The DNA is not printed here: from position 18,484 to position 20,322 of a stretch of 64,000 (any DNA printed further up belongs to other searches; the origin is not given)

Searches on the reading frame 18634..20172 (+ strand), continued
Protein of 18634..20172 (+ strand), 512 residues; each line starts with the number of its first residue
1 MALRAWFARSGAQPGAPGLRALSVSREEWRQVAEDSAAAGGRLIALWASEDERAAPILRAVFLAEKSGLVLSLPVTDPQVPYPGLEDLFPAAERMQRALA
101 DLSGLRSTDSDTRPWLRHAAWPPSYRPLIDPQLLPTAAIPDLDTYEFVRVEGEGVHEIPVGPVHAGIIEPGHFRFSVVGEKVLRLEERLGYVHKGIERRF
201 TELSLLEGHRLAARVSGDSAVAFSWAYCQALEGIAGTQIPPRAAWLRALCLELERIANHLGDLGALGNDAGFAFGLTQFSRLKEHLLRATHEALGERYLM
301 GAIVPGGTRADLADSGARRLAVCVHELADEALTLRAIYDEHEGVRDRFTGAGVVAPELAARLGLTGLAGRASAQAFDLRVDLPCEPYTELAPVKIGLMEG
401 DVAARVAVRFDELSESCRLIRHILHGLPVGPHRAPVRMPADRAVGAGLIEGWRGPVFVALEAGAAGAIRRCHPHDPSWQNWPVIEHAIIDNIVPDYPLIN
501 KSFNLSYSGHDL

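Call 47: list_cluster_members(proteins=[P0177, P0256, P0159, P0141, P0155, P0127, P0135, P0184, P0187, P0173])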
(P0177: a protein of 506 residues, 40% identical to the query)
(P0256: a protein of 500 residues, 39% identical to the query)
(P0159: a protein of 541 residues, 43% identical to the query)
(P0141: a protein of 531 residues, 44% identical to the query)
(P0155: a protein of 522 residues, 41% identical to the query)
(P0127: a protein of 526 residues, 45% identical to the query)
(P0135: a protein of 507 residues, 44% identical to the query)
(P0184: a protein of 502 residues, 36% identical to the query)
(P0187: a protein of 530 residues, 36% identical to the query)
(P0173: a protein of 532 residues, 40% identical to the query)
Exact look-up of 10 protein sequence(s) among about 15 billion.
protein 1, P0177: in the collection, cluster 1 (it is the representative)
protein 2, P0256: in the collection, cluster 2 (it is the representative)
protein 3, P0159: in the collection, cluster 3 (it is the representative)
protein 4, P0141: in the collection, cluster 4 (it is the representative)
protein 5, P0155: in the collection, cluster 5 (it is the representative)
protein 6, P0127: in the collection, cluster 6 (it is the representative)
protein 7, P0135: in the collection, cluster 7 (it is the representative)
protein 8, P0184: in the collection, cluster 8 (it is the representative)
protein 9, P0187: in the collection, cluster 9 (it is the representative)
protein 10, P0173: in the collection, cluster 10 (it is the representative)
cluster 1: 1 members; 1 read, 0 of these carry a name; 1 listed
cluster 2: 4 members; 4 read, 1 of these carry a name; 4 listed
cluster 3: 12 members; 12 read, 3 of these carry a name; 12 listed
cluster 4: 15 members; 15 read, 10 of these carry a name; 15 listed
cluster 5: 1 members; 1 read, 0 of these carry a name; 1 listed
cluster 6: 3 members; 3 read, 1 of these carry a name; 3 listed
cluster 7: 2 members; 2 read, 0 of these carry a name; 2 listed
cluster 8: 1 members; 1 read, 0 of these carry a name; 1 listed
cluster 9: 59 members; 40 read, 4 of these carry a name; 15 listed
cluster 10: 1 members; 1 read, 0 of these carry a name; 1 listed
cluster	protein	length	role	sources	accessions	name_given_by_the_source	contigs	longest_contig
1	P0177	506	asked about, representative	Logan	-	-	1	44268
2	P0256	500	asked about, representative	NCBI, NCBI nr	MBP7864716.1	MAG: NADH-quinone oxidoreductase subunit C [Acidobacteria bacterium] | NADH-quinone oxidoreductase subunit C [Acidobacteriota bacterium]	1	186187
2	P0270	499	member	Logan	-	-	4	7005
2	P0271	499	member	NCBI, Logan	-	-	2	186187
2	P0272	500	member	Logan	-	-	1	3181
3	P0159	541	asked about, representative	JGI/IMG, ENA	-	-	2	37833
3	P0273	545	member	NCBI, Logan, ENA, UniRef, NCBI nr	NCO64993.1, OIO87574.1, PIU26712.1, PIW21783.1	MAG: hypothetical protein COW32_08040 [Candidatus Aquicultor secundus] | hydrogenase large subunit n=3 Tax=Candidatus Aquicultor secundus TaxID=1973895 ... | NADH-quinone oxidoreductase subunit C [Candidatus Aquicultor secundus]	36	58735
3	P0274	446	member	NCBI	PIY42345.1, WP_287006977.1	NADH-quinone oxidoreductase subunit C, partial [Candidatus Aquicultor secundus]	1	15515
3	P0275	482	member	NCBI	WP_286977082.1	NADH-quinone oxidoreductase subunit C, partial [Candidatus Aquicultor secundus]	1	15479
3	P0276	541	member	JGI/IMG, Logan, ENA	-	-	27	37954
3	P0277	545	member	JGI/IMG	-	-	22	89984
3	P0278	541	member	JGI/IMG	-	-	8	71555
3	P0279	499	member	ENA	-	-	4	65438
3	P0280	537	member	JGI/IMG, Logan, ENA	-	-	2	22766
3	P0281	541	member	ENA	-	-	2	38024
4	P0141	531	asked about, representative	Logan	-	-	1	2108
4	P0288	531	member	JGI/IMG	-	Ni,Fe-hydrogenase III large subunit/Ni,Fe-hydrogenase III component G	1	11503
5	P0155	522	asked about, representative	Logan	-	-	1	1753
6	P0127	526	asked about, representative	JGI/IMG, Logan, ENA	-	-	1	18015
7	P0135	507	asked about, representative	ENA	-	-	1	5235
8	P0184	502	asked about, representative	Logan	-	-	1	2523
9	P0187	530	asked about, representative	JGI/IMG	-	-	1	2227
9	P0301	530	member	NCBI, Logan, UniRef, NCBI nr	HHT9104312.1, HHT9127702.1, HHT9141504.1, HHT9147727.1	MAG TPA: hydrogenase large subunit [Candidatus Wujingus californicus] | hydrogenase large subunit n=2 Tax=Candidatus Wujingus californicus TaxID=3367618 ... | NADH-quinone oxidoreductase subunit C [Planctomycetota bacterium]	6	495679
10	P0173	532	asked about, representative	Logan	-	-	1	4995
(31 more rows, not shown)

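Call 48: fold_search(model_id=the predicted structure, library=pdb)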
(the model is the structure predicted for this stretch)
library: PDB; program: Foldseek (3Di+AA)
matches with E <= 10: 792; with E <= 0.001: 222
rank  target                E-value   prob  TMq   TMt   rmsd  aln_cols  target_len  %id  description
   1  7z0s_E                5.0e-34  1.00  0.92  0.89   2.9       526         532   29  Structure of the Escherichia coli formate hydrogenlyase complex (anaerobic preparation, without formate dehydrogenase  (released 2022-09-28)
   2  7p7l_C                8.8e-27  1.00  0.83  0.73   4.9       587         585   20  Complex I from E. coli, DDM/LMNG-purified, with NADH and FMN, Open state (released 2022-09-21)
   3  7p7j_C                1.3e-26  1.00  0.81  0.72   5.0       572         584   20  Complex I from E. coli, DDM/LMNG-purified, with DQ, Open state (released 2022-09-21)
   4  7z84_C                1.5e-26  1.00  0.86  0.75   4.3       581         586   19  Complex I from E. coli, DDM/LMNG-purified, under Turnover at pH 8, Open-ready state (released 2022-09-21)
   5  7z7v_C                3.8e-26  1.00  0.84  0.74   3.9       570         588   19  Complex I from E. coli, LMNG-purified, under Turnover at pH 6, Open-ready state (released 2022-09-21)
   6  7z7t_C                3.8e-26  1.00  0.85  0.74   4.1       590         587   20  Complex I from E. coli, LMNG-purified, under Turnover at pH 6, Open state (released 2022-09-21)
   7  7p64_C                7.8e-26  1.00  0.82  0.72   4.6       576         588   19  Complex I from E. coli, DDM/LMNG-purified, under Turnover at pH 6, Open state (released 2022-09-21)
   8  7zci_C                8.2e-26  1.00  0.82  0.73   4.1       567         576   20  Complex I from E. coli, LMNG-purified, under Turnover at pH 6, Resting state (released 2022-09-21)
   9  7z7r_C                8.6e-26  1.00  0.85  0.75   3.7       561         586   19  Complex I from E. coli, LMNG-purified, Apo, Open-ready state (released 2022-09-21)
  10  7p63_C                1.3e-25  1.00  0.84  0.73   3.9       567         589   20  Complex I from E. coli, DDM/LMNG-purified, under Turnover at pH 6, Closed state (released 2022-09-21)
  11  7q5y_B                3.1e-25  1.00  0.81  0.71   6.4       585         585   19  Structure of NADH:ubichinon oxidoreductase (complex I) of the hyperthermophilic eubacterium Aquifex aeolicus (released 2022-11-16)
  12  9q8i_C                5.3e-25  1.00  0.85  0.75   4.4       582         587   19  Cryo-EM structure of E. coli complex I variant V96P/N142M (NuoE) (released 2025-11-05)
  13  7p69_C                7.6e-25  1.00  0.82  0.74   4.2       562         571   19  Complex I from E. coli, DDM/LMNG-purified, under Turnover at pH 6, Resting state (released 2022-09-21)
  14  7p7k_C                7.6e-25  1.00  0.80  0.73   5.0       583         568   19  Complex I from E. coli, DDM/LMNG-purified, with DQ, Resting state (released 2022-09-21)
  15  7p61_C                8.9e-25  1.00  0.81  0.73   4.9       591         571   19  Complex I from E. coli, DDM-purified, with NADH, Resting state (released 2022-09-21)
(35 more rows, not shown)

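Call 60: find_encoding_contigs(protein=P0159, flank=10000, max_places=2)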
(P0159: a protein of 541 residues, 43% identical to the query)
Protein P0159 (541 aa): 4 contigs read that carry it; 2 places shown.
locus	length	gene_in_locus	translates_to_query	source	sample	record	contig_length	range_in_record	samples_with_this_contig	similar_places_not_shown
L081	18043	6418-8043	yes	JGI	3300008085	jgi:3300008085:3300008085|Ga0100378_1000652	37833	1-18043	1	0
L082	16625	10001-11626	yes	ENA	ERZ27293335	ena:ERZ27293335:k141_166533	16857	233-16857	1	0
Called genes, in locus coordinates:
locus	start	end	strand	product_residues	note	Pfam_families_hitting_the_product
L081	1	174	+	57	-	?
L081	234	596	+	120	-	PF12281:NTP_transf_8 (weak)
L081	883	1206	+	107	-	PF01022:HTH_5, PF12840:HTH_20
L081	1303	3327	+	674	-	PF00662:Proton_antipo_N (weak), PF00361:Proton_antipo_M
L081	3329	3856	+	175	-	PF00146:NADHdh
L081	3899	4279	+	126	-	PF00146:NADHdh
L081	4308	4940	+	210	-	-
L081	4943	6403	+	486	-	PF00662:Proton_antipo_N (weak), PF00361:Proton_antipo_M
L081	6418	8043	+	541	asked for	PF00329:Complex1_30kDa, PF00374:NiFeSe_Hases (faint), PF00346:Complex1_49kDa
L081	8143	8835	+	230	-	PF00037:Fer4 (faint), PF12837:Fer4_6 (faint), PF12838:Fer4_7, PF13187:Fer4_9, PF13237:Fer4_10, PF13484:Fer4_16 (faint), PF14697:Fer4_21 (weak), PF01058:Oxidored_q6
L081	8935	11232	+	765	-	PF00270:DEAD, PF00271:Helicase_C, PF22982:WHD_HRQ1, PF09369:MZB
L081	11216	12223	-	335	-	PF01545:Cation_efflux, PF16916:ZT_dimer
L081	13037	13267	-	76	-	PF01695:IstB_IS21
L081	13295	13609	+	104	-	PF01022:HTH_5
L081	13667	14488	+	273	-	PF01135:PCMT (weak), PF13489:Methyltransf_23, PF01209:Ubie_methyltran, PF05175:MTS (weak), PF13847:Methyltransf_31, PF08241:Methyltransf_11, PF08242:Methyltransf_12, PF13649:Methyltransf_25, +3 more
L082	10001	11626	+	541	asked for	PF00329:Complex1_30kDa, PF00374:NiFeSe_Hases (faint), PF00346:Complex1_49kDa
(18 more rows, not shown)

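Call 61: find_encoding_contigs(protein=P0256, flank=10000, max_places=1)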
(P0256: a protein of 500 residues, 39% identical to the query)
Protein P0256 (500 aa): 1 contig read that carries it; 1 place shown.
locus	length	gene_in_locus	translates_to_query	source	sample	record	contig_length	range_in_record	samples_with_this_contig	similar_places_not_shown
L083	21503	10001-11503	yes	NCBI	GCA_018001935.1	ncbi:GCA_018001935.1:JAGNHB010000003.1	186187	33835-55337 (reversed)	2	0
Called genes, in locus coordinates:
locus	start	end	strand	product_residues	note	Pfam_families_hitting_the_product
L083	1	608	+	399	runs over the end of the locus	PF00374:NiFeSe_Hases, PF00346:Complex1_49kDa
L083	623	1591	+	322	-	PF00146:NADHdh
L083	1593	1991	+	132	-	PF12797:Fer4_2 (faint), PF12837:Fer4_6 (faint), PF13237:Fer4_10 (faint), PF13183:Fer4_8 (weak), PF14697:Fer4_21 (faint), PF12838:Fer4_7, PF13187:Fer4_9, PF00037:Fer4 (weak), +2 more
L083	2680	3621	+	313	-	-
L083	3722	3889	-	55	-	-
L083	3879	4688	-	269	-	-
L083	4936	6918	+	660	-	PF00361:Proton_antipo_M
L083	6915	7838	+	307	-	PF00146:NADHdh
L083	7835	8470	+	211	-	-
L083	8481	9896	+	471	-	PF00361:Proton_antipo_M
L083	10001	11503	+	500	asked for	PF00329:Complex1_30kDa (weak), PF00346:Complex1_49kDa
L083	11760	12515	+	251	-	PF12838:Fer4_7 (faint), PF13183:Fer4_8 (faint), PF12797:Fer4_2 (faint), PF12837:Fer4_6 (faint), PF13237:Fer4_10 (weak), PF13187:Fer4_9 (weak), PF00037:Fer4 (weak), PF01058:Oxidored_q6, +2 more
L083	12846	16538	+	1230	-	PF00515:TPR_1 (faint), PF13424:TPR_12 (weak), PF14938:SNAP (weak), PF17874:TPR_MalT, PF13424:TPR_12, PF13432:TPR_16 (weak), PF13424:TPR_12, PF12770:CHAT, +8 more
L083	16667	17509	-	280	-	-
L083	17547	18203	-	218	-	PF04909:Amidohydro_2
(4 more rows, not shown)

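Call 62: find_encoding_contigs(protein=P0177, flank=10000, max_places=1)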
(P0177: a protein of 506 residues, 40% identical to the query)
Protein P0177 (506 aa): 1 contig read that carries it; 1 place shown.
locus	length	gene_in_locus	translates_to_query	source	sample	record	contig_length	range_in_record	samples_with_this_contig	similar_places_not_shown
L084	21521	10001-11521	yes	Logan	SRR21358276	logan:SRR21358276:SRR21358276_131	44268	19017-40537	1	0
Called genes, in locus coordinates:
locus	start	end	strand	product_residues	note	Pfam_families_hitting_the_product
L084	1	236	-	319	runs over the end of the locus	-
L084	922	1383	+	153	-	PF05198:IF3_N, PF00707:IF3_C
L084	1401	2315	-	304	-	PF01370:Epimerase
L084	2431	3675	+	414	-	-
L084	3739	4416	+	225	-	PF13489:Methyltransf_23, PF08241:Methyltransf_11, PF13649:Methyltransf_25, PF13847:Methyltransf_31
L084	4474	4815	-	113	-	PF01022:HTH_5, PF12840:HTH_20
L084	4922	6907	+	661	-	PF00361:Proton_antipo_M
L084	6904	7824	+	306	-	PF00146:NADHdh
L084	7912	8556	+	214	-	-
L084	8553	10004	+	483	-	PF00361:Proton_antipo_M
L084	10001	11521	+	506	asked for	PF00329:Complex1_30kDa, PF00346:Complex1_49kDa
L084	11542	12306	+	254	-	PF12837:Fer4_6 (faint), PF13237:Fer4_10 (faint), PF12838:Fer4_7, PF13187:Fer4_9, PF13484:Fer4_16 (faint), PF00037:Fer4 (faint), PF01058:Oxidored_q6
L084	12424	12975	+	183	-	-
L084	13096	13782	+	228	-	PF00484:Pro_CA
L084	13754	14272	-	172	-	PF07596:SBP_bac_10 (faint)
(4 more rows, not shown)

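Call 63: find_encoding_contigs(protein=P0288, flank=10000, max_places=1)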
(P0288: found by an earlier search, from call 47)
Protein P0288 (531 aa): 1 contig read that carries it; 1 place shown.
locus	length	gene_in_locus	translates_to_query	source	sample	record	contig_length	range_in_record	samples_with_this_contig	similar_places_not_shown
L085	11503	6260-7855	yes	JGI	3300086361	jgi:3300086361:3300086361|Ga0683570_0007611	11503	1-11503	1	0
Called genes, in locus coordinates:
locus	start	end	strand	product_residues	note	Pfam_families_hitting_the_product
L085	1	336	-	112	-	?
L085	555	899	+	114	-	PF12840:HTH_20, PF01022:HTH_5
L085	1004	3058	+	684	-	PF00361:Proton_antipo_M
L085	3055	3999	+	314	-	PF00146:NADHdh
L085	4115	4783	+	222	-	PF00420:Oxidored_q2 (weak)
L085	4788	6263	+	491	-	PF00662:Proton_antipo_N (weak), PF00361:Proton_antipo_M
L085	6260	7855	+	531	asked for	PF00329:Complex1_30kDa, PF00346:Complex1_49kDa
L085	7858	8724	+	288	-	PF01058:Oxidored_q6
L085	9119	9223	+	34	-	-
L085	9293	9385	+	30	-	-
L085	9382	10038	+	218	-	PF13276:HTH_21 (faint), PF00665:rve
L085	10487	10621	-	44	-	-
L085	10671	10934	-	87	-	-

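Call 68: find_encoding_contigs(protein=P0001, flank=10000, max_places=2)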
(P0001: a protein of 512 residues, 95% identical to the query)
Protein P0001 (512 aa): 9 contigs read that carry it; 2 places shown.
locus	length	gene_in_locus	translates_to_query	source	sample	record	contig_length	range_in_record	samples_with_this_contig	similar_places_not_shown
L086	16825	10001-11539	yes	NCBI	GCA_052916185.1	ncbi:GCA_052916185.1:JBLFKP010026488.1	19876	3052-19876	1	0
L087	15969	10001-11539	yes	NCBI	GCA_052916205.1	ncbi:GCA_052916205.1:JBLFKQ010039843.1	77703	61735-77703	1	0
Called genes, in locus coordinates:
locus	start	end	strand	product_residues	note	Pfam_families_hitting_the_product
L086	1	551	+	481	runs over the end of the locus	PF00361:Proton_antipo_M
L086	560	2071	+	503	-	PF00329:Complex1_30kDa (weak), PF00346:Complex1_49kDa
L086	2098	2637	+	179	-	PF01058:Oxidored_q6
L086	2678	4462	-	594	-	PF00890:FAD_binding_2, PF02910:Succ_DH_flav_C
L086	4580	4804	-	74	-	PF19839:RHH_9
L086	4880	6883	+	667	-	PF00361:Proton_antipo_M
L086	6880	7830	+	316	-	PF00146:NADHdh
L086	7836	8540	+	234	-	-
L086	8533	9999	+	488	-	PF00361:Proton_antipo_M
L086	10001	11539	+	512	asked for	PF00346:Complex1_49kDa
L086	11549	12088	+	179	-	PF01058:Oxidored_q6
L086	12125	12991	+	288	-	PF01564:Spermine_synth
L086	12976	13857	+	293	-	PF01564:Spermine_synth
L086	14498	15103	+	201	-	PF00578:AhpC-TSA, PF08534:Redoxin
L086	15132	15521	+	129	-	PF01243:PNPOx_N (weak)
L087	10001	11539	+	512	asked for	PF00346:Complex1_49kDa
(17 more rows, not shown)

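Call 73: find_encoding_contigs(protein=P0301, flank=10000, max_places=1)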
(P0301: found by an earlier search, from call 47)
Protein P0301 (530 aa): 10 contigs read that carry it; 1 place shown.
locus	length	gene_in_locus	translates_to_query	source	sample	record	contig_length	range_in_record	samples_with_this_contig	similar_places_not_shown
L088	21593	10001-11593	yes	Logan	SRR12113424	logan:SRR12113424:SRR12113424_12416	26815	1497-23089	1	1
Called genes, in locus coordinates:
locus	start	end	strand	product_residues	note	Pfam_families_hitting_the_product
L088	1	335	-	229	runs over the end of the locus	PF00834:Ribul_P_3_epim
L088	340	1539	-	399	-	PF00162:PGK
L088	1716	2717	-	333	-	PF00044:Gp_dh_N, PF02800:Gp_dh_C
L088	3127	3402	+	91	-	-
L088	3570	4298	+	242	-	PF09924:LPG_synthase_C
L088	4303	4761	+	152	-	PF00583:Acetyltransf_1, PF13673:Acetyltransf_10, PF13508:Acetyltransf_7, PF08445:FR47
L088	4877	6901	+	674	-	PF00662:Proton_antipo_N (weak), PF00361:Proton_antipo_M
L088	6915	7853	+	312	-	PF00146:NADHdh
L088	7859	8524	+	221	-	-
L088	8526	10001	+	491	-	PF00662:Proton_antipo_N (weak), PF00361:Proton_antipo_M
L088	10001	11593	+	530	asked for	PF00329:Complex1_30kDa, PF00374:NiFeSe_Hases, PF00346:Complex1_49kDa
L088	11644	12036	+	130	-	PF13366:PDDEXK_3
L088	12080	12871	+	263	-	PF00037:Fer4, PF12837:Fer4_6 (weak), PF12838:Fer4_7, PF13237:Fer4_10, PF14697:Fer4_21, PF13187:Fer4_9, PF00037:Fer4, PF01058:Oxidored_q6, +3 more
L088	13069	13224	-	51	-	-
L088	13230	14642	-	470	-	PF05402:PqqD, PF04055:Radical_SAM, PF13186:SPASM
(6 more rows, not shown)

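Call 89: list_cluster_members(proteins=[P0191, P0206, P0221, P0168, P0145, P0163, P0134, P0158, P0170, P0203])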
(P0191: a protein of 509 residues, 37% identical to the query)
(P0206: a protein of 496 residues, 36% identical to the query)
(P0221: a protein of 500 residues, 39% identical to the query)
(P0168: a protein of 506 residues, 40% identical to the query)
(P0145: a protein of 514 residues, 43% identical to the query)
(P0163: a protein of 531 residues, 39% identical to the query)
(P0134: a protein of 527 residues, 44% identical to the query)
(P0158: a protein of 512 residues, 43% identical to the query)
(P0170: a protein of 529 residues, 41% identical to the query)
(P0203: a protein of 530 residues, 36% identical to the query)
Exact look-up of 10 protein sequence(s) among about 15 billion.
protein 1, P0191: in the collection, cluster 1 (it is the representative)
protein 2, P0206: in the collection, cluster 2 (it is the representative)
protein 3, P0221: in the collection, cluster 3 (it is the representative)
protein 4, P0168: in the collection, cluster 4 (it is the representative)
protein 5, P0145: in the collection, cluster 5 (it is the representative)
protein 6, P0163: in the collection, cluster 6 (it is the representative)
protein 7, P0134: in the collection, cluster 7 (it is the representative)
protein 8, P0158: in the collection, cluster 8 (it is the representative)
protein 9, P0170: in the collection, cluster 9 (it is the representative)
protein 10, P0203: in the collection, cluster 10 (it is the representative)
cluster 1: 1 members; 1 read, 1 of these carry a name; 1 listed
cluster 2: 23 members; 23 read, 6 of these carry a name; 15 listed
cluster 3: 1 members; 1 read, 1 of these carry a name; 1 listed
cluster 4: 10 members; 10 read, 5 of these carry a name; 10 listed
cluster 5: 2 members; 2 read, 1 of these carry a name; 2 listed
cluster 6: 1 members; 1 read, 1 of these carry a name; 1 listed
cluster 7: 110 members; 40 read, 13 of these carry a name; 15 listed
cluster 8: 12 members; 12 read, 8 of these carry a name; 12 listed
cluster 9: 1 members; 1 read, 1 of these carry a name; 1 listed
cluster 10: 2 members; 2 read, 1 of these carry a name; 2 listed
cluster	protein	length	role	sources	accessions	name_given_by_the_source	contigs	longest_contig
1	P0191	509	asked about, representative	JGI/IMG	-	Ni,Fe-hydrogenase III large subunit/Ni,Fe-hydrogenase III component G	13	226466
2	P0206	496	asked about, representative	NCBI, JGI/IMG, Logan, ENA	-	-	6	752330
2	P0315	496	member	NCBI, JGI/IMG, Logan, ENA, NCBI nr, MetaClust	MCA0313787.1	MAG: NADH-quinone oxidoreductase subunit C [Candidatus Melainabacteria bacterium] | NADH-quinone oxidoreductase subunit C [Candidatus Melainabacteria bacterium] | \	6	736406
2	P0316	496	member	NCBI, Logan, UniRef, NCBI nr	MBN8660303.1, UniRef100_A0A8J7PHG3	MAG: NADH-quinone oxidoreductase subunit C [Candidatus Obscuribacter phosphatis] | NADH-quinone oxidoreductase subunit C n=1 Tax=Candidatus Obscuribacter phosphatis ... | NADH-quinone oxidoreductase subunit C [Candidatus Obscuribacter phosphatis]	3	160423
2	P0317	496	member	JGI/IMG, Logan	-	Ni,Fe-hydrogenase III large subunit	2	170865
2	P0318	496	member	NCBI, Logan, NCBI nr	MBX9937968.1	MAG: NADH-quinone oxidoreductase subunit C [Candidatus Obscuribacterales bacterium] | NADH-quinone oxidoreductase subunit C [Candidatus Obscuribacterales bacterium]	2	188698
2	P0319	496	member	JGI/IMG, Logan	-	Ni,Fe-hydrogenase III large subunit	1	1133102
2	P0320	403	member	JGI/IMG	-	Ni,Fe-hydrogenase III large subunit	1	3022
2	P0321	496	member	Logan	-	-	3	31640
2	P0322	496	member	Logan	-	-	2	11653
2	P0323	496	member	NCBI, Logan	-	-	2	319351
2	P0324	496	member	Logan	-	-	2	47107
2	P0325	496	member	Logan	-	-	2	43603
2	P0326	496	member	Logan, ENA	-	-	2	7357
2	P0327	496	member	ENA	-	-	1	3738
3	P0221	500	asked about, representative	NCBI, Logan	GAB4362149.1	MAG: NADH-quinone oxidoreductase subunit C [Deltaproteobacteria bacterium]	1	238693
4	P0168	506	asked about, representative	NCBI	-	-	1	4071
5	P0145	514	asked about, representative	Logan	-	-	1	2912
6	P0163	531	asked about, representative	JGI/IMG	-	Ni,Fe-hydrogenase III large subunit/Ni,Fe-hydrogenase III component G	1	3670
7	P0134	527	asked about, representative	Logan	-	-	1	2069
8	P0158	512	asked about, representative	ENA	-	-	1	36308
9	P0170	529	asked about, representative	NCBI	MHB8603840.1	MAG: hydrogenase large subunit [Thermoplasmatota archaeon]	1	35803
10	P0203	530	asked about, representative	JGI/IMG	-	Ni,Fe-hydrogenase III large subunit/Ni,Fe-hydrogenase III component G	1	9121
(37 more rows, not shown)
